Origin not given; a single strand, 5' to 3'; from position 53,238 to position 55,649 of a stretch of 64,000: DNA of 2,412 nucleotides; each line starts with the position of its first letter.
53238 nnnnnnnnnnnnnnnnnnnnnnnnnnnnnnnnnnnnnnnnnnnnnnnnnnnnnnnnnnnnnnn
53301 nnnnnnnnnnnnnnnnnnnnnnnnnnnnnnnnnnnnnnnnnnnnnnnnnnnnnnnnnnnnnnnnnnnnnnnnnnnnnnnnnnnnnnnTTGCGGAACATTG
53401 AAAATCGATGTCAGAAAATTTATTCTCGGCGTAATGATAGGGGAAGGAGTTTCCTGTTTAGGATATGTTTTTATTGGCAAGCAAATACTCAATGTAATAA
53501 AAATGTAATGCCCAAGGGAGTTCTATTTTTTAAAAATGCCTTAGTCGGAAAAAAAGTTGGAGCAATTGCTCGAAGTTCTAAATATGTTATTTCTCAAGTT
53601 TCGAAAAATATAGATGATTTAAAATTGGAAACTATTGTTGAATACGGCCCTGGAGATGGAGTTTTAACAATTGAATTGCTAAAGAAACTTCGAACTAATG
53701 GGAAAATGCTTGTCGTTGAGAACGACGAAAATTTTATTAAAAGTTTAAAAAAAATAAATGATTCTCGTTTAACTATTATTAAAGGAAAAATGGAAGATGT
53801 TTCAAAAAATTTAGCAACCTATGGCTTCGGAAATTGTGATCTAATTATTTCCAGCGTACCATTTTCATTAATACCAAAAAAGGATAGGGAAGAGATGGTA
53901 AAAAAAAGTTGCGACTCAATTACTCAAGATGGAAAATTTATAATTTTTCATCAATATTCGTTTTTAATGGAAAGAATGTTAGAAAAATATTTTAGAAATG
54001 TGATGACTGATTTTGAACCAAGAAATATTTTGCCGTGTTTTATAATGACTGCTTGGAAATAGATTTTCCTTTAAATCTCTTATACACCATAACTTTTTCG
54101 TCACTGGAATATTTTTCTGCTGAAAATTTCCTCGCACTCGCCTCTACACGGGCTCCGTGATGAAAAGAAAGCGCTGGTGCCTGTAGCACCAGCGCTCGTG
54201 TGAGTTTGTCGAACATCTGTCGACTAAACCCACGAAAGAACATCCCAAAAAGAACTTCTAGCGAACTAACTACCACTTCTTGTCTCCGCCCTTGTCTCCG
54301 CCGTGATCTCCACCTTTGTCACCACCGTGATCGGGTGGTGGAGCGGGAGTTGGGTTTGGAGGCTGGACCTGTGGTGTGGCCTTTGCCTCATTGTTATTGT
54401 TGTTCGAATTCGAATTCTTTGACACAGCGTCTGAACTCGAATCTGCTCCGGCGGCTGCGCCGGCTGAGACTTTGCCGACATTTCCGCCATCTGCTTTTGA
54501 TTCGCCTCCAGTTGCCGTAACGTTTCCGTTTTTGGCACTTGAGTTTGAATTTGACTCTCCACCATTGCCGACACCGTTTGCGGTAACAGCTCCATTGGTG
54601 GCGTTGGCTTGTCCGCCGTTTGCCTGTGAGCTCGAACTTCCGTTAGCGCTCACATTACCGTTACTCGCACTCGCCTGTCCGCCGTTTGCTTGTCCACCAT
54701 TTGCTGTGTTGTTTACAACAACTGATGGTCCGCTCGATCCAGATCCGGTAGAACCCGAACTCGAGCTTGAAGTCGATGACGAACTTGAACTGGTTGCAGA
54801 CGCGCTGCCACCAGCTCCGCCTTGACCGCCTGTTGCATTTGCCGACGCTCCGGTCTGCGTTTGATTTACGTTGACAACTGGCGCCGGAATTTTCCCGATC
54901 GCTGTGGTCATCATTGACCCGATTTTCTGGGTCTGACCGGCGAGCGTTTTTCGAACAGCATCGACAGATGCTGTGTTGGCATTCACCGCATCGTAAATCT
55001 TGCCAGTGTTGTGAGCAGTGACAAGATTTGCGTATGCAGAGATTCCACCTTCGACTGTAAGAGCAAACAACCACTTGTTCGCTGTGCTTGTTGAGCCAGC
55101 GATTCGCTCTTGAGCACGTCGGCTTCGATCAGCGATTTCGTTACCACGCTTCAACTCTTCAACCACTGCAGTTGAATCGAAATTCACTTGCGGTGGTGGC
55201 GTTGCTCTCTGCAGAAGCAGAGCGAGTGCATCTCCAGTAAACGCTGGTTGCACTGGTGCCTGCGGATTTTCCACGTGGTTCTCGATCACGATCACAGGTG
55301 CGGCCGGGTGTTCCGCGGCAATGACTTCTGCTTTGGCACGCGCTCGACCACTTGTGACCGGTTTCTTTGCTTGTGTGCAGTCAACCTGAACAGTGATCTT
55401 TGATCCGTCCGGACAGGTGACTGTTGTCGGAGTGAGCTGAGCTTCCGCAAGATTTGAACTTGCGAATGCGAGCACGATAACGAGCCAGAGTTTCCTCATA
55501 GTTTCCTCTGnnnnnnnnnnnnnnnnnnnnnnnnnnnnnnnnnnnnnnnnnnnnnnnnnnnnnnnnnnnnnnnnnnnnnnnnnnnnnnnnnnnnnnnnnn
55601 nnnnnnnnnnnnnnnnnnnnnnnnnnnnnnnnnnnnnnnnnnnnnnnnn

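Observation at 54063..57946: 3.7-kb GC-elevated island encoding a low-complexity secreted protein, a LysM membrane protein and a coiled-coil protein, preceded by exact 19-bp direct repeats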

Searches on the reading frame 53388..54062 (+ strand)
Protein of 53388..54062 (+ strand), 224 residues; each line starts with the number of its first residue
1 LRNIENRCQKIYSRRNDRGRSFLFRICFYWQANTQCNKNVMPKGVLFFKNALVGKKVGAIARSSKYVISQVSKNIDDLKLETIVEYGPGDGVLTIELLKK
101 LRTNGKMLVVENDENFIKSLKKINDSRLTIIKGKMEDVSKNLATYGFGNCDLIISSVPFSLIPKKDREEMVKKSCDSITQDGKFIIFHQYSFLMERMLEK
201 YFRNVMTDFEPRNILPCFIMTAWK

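Call 6: search_protein_families(library=pfam, proteins=[window:53388-54062:+], max_evalue=0.01)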
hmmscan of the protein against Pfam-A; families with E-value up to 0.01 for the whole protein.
window:53388-54062:+ (224 aa): 5 families
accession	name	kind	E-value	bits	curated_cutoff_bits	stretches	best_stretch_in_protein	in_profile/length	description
PF00398.26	RrnaAD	-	8e-08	32.1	24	1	64-137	15-87/263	Ribosomal RNA adenine dimethylase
PF05175.20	MTS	-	3e-07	30.7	23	1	69-206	25-158/170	Methyltransferase small domain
PF13649.12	Methyltransf_25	-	1.5e-05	26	27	1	83-182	1-97/97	Methyltransferase domain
PF13847.12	Methyltransf_31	-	0.00025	21.2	27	1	81-186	5-109/145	Methyltransferase domain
PF01149.29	Fapy_DNA_glyco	-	0.0061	17.6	25.5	0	48-113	43-89/117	Formamidopyrimidine-DNA glycosylase N-terminal domain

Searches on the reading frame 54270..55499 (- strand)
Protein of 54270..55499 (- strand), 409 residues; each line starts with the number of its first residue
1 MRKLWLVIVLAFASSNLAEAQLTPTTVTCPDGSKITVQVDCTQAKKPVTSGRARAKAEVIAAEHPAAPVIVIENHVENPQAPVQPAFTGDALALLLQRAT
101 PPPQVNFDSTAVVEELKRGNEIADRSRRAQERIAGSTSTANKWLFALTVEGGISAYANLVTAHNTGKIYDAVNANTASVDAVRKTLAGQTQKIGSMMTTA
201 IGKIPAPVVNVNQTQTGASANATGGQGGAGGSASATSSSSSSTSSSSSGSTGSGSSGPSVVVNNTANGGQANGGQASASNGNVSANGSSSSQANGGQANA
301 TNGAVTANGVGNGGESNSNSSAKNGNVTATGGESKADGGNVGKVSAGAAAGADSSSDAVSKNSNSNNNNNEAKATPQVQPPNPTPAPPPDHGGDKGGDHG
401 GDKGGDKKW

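Call 6: search_protein_families(library=pfam, proteins=[window:54270-55499:-], max_evalue=0.01)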
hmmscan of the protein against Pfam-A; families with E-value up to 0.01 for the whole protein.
window:54270-55499:- (409 aa): 0 families

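Call 13: list_cluster_members(proteins=[window:54270-55499:-, window:55511-56806:-, window:57067-57777:-, window:57947-58918:-, window:53505-54062:+])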
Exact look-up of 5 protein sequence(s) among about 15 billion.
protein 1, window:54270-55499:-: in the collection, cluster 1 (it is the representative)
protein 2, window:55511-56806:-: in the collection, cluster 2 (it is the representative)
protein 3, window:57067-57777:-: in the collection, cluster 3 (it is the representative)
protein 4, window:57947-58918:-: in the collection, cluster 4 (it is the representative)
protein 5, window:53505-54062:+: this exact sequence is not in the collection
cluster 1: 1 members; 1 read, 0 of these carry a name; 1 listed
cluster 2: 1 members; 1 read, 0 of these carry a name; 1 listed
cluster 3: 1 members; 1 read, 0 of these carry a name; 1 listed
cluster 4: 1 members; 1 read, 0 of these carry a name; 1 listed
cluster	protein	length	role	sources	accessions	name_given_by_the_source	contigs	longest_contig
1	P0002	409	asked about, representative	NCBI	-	-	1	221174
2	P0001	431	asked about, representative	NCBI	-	-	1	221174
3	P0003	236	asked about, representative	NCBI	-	-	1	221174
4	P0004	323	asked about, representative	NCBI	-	-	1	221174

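Call 14: search_protein_families(library=phrogs, proteins=[window:54270-55499:-], max_evalue=0.1)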
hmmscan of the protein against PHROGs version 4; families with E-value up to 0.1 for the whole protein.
window:54270-55499:- (409 aa): 0 families

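Call 15: search_protein_families(library=ncbifam, proteins=[window:54270-55499:-], max_evalue=0.1)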
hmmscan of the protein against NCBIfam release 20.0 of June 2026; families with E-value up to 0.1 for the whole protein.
window:54270-55499:- (409 aa): 0 families

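Call 18: find_homologous_proteins(query=window:54270-55499:-, max_evalue=0.01)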
Query window:54270-55499:- (409 aa): 1 proteins with E <= 0.01 among 8000 candidates.
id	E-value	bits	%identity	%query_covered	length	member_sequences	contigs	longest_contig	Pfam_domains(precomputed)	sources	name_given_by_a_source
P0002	1.7e-248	842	100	100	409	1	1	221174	-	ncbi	-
